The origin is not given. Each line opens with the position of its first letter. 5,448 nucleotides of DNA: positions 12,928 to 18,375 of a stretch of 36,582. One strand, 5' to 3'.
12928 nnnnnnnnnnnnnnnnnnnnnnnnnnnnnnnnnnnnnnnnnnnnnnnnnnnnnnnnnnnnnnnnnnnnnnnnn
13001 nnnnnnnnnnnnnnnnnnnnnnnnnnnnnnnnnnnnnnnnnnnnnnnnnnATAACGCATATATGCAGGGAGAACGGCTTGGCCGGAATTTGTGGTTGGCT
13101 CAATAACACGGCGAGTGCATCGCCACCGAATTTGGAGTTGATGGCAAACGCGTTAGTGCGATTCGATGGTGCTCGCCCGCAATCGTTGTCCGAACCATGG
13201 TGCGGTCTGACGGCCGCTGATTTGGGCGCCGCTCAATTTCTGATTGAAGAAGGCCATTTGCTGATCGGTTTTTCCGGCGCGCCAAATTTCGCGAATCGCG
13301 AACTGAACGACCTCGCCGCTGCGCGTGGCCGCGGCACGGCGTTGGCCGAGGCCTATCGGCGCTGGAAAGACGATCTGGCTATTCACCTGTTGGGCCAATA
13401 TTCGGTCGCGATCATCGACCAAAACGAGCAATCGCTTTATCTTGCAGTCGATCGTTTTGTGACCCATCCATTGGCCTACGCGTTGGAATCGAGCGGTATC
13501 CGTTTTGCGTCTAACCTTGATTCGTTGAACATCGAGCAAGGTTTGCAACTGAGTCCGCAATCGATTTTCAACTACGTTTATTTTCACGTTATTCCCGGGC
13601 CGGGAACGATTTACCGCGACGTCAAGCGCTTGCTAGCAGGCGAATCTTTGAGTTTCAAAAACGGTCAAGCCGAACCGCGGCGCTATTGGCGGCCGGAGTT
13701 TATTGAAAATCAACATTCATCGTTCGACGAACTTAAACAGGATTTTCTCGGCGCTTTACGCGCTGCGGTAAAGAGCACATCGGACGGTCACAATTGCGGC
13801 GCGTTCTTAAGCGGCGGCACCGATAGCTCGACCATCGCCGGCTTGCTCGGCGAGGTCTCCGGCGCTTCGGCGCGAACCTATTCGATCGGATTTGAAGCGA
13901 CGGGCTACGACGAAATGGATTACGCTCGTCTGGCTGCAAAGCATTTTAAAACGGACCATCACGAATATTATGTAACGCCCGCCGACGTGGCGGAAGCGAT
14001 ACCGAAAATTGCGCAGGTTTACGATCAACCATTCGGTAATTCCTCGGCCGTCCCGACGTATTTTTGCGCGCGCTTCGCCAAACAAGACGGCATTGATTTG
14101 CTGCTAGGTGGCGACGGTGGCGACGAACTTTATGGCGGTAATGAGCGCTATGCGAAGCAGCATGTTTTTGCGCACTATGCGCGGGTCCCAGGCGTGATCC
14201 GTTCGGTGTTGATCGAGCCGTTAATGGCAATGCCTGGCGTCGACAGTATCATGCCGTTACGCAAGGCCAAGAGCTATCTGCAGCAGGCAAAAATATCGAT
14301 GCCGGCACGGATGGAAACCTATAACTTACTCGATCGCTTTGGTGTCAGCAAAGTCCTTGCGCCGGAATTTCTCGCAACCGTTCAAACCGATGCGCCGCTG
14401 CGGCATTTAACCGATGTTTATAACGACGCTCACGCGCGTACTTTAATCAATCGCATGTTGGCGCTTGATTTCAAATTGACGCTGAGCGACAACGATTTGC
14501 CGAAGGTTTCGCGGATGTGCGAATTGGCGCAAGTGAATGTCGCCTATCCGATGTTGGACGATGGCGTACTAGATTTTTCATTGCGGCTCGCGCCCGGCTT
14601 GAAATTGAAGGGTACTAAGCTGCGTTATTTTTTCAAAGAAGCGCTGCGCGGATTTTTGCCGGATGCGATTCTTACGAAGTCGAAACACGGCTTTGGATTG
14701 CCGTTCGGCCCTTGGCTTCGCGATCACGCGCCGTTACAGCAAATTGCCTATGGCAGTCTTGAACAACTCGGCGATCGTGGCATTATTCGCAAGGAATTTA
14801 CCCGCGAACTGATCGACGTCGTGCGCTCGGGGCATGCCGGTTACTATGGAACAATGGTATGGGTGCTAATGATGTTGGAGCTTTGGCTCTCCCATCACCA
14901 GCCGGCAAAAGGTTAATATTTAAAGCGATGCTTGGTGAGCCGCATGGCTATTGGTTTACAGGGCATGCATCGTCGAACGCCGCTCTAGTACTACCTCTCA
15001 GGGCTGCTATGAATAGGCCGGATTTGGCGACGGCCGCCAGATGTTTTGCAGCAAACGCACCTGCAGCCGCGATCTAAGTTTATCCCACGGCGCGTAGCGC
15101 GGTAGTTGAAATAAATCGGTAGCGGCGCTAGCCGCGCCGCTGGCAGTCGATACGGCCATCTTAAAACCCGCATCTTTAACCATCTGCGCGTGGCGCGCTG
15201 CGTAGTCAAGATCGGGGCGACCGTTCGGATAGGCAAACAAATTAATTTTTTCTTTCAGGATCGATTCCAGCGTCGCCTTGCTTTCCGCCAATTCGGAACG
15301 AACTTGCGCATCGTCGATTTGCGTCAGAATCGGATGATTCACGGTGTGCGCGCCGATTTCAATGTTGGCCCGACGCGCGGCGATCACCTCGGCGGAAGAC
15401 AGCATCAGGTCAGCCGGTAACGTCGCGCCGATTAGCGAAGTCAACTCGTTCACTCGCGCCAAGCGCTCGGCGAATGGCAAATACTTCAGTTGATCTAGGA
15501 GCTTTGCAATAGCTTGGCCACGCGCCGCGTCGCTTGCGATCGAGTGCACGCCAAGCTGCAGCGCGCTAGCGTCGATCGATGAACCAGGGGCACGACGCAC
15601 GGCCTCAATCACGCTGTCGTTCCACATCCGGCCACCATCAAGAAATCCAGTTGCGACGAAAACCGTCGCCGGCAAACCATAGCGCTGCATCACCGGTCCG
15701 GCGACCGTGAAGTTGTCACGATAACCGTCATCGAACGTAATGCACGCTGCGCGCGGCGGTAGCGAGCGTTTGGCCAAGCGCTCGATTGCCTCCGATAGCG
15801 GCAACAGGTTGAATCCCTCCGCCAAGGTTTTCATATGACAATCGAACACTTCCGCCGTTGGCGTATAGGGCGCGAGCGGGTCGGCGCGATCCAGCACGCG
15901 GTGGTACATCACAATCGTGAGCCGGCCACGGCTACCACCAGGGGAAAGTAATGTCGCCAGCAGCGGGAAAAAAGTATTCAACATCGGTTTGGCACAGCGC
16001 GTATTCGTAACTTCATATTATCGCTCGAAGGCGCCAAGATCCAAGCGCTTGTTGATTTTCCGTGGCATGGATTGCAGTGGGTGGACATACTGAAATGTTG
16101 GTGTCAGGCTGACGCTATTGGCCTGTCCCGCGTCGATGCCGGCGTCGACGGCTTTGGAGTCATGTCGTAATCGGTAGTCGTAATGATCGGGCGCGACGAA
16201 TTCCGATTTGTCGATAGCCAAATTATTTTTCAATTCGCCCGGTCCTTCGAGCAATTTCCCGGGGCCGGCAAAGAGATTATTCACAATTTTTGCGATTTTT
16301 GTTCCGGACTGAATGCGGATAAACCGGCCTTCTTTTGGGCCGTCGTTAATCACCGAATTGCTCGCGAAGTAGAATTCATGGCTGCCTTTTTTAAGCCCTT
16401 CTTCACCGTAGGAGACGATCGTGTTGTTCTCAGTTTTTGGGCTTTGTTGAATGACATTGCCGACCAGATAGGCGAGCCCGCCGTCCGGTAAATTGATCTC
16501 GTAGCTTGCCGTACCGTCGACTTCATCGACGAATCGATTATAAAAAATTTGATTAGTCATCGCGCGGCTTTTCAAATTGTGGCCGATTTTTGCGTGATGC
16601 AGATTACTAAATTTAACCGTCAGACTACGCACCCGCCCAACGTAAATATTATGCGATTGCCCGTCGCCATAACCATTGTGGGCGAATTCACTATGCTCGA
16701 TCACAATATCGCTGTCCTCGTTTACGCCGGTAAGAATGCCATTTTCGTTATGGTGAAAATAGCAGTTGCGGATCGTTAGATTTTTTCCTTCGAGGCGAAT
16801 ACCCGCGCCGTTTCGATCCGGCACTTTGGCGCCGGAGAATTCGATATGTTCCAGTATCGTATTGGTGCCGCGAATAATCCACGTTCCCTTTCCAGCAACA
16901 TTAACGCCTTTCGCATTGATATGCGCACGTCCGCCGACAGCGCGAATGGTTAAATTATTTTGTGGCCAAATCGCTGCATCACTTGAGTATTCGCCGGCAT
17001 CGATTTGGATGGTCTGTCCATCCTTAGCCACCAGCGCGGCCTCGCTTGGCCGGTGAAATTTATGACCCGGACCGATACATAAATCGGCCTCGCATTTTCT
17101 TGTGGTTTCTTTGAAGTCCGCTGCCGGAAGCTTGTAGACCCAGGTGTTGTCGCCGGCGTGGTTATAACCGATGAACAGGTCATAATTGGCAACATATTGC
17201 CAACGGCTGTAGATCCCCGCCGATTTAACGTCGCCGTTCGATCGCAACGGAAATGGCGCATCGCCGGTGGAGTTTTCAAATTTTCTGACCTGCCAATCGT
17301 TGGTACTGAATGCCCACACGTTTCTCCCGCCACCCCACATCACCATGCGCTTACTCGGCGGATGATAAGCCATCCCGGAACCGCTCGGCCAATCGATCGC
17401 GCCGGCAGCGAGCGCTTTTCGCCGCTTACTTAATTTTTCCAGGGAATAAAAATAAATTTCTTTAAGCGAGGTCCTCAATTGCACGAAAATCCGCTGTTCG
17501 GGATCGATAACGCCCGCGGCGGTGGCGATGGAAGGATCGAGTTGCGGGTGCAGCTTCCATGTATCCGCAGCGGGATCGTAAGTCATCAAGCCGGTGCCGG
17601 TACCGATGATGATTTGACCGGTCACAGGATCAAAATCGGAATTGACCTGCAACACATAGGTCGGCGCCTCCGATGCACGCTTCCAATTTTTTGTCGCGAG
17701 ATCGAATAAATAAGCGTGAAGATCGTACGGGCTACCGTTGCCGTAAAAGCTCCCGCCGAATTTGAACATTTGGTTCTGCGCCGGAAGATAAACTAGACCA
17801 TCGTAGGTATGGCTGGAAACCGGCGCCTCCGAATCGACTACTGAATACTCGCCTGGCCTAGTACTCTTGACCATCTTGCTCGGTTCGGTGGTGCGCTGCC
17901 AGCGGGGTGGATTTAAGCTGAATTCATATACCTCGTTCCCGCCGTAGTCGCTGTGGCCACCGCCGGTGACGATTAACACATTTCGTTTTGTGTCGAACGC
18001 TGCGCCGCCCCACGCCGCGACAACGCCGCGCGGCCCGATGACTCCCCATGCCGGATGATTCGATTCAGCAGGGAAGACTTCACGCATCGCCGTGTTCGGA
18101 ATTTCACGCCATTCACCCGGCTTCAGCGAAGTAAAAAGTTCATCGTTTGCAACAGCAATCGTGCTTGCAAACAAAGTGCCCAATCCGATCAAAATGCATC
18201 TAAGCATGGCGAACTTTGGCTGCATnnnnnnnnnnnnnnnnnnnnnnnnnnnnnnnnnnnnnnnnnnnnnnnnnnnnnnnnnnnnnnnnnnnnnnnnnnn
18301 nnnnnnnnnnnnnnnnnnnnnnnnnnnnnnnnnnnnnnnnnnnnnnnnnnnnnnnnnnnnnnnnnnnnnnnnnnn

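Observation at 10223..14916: Ligase / PLP-decarboxylase / AsnB-like cassette of unknown chemistry, convergent on the XrtA operon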

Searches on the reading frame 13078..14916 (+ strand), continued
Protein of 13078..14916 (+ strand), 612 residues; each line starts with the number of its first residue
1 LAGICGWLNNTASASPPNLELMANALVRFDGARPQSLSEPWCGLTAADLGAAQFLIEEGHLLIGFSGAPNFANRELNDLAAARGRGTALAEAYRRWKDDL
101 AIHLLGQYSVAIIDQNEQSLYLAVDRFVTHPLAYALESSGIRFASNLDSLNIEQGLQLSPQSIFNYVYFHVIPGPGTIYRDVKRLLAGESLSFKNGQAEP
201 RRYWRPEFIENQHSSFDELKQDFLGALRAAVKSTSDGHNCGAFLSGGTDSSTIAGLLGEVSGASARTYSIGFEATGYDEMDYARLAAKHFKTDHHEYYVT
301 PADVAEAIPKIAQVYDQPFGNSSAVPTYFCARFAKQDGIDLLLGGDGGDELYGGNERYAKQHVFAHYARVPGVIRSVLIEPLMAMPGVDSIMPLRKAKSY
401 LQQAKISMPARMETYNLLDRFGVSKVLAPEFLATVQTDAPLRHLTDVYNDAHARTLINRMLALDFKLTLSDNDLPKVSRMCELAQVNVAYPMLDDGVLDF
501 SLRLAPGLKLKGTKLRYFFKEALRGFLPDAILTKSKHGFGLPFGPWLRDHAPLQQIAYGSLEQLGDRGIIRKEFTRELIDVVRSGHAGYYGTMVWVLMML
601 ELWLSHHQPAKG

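Call 62: fold_search(model_id=the predicted structure, library=pdb)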
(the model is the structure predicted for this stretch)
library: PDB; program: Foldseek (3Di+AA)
matches with E <= 10: 1215; with E <= 0.001: 57
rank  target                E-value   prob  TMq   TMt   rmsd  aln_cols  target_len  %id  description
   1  7ylz_B                1.1e-23  1.00  0.77  0.81   4.6       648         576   16  Unliganded form of hydroxyamidotransferase TsnB9 (released 2023-05-31)
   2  7ylz_A                2.5e-23  1.00  0.75  0.80   4.7       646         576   16  Unliganded form of hydroxyamidotransferase TsnB9 (released 2023-05-31)
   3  1mc1_A                8.9e-21  1.00  0.54  0.66   8.7       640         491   14  BETA-LACTAM SYNTHETASE WITH PRODUCT (DGPC), AMP AND PPI (released 2002-10-23)
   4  1m1z_A                1.0e-20  1.00  0.56  0.69   7.9       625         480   15  BETA-LACTAM SYNTHETASE APO ENZYME (released 2002-10-23)
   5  1mb9_B                1.1e-20  1.00  0.57  0.69   7.9       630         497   15  BETA-LACTAM SYNTHETASE COMPLEXED WITH ATP (released 2002-10-23)
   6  1mb9_A                2.1e-20  1.00  0.56  0.69   8.0       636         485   15  BETA-LACTAM SYNTHETASE COMPLEXED WITH ATP (released 2002-10-23)
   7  1mbz_A                2.6e-20  1.00  0.56  0.67   8.4       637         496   14  BETA-LACTAM SYNTHETASE WITH TRAPPED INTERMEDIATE (released 2002-10-23)
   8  1ct9_D                4.7e-20  1.00  0.61  0.74   5.7       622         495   18  CRYSTAL STRUCTURE OF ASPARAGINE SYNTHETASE B FROM ESCHERICHIA COLI (released 1999-12-15)
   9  1jgt_A                9.1e-20  1.00  0.56  0.68   7.8       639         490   15  CRYSTAL STRUCTURE OF BETA-LACTAM SYNTHETASE (released 2001-12-28)
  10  1ct9_A                1.0e-19  1.00  0.61  0.74   7.3       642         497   16  CRYSTAL STRUCTURE OF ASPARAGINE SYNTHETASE B FROM ESCHERICHIA COLI (released 1999-12-15)
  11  1ct9_B                1.3e-19  1.00  0.62  0.75   6.0       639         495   18  CRYSTAL STRUCTURE OF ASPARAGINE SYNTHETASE B FROM ESCHERICHIA COLI (released 1999-12-15)
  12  1m1z_B                4.6e-19  1.00  0.54  0.66   8.0       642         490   14  BETA-LACTAM SYNTHETASE APO ENZYME (released 2002-10-23)
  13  1jgt_B                1.1e-18  1.00  0.58  0.70   7.3       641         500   15  CRYSTAL STRUCTURE OF BETA-LACTAM SYNTHETASE (released 2001-12-28)
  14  1mbz_B                1.6e-18  1.00  0.56  0.68   6.9       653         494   15  BETA-LACTAM SYNTHETASE WITH TRAPPED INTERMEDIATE (released 2002-10-23)
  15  1mc1_B                2.7e-18  1.00  0.55  0.67   7.9       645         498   14  BETA-LACTAM SYNTHETASE WITH PRODUCT (DGPC), AMP AND PPI (released 2002-10-23)
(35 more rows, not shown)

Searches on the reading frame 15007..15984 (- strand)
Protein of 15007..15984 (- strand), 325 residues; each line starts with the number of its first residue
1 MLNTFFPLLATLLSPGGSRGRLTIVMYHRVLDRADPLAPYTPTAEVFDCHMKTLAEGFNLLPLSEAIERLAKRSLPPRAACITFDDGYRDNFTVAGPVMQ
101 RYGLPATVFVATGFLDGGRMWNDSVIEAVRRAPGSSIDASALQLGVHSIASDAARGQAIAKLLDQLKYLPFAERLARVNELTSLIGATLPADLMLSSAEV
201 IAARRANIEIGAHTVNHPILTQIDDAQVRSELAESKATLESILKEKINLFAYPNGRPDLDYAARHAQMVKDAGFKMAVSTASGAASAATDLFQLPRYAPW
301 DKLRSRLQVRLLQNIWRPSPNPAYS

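Call 3: search_protein_families(library=ncbifam, proteins=[window:15007-15984:-])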
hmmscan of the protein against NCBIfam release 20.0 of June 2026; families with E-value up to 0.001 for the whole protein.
window:15007-15984:- (325 aa): 6 families
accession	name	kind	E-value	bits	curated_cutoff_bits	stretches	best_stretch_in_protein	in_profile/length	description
TIGR03938.2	deacetyl_PgaB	equivalog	1.3e-11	43.5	321.9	1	22-116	3-102/621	poly-beta-1,6-N-acetyl-D-glucosamine N-deacetylase PgaB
TIGR03933.1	PIA_icaB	equivalog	2.7e-10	40.2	248.35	1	38-122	31-116/245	intercellular adhesin biosynthesis polysaccharide N-deacetylase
TIGR02764.1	spore_ybaN_pdaB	equivalog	2e-07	31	237.4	1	205-276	56-123/191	polysaccharide deacetylase family sporulation protein PdaB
NF011177.0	PRK14582.1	equivalog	5.2e-06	25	923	1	62-108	90-137/671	poly-beta-1,6-N-acetyl-D-glucosamine N-deacetylase PgaB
TIGR02884.1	spore_pdaA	equivalog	5.9e-06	26.1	298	1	210-275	92-154/224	delta-lactam-biosynthetic de-N-acetylase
NF050820.1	PolSacchBiosHfsH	equivalog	3.4e-05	23.6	400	1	183-295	69-176/249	oligosaccharide deacetylase HfsH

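Call 4: search_protein_families(library=pfam, proteins=[window:15007-15984:-])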
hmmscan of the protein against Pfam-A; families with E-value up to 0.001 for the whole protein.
window:15007-15984:- (325 aa): 1 family
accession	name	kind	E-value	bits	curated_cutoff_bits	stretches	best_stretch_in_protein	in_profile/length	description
PF01522.26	Polysacc_deac_1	-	3.1e-22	79.3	23.1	2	199-276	50-123/124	Polysaccharide deacetylase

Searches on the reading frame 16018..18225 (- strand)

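Call 3: search_protein_families(library=ncbifam, proteins=[window:16018-18225:-])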
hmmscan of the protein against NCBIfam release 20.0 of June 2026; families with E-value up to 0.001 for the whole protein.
window:16018-18225:- (735 aa): 0 families

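Call 4: search_protein_families(library=pfam, proteins=[window:16018-18225:-])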
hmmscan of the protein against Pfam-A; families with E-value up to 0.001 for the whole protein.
window:16018-18225:- (735 aa): 3 families
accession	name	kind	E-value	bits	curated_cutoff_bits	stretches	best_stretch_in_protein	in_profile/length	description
PF24681.1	Kelch_KLHDC2_KLHL20_DRC7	-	3e-06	27.1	50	0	75-185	56-145/221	KLHDC2/KLHL20/DRC7 Kelch-repeats domain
PF13229.12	Beta_helix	-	4.8e-06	26.7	25.9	1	441-569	19-138/158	Right handed beta helix region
PF13415.12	Kelch_3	-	7.6e-05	23.2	22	0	154-190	5-39/48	Galactose oxidase, central domain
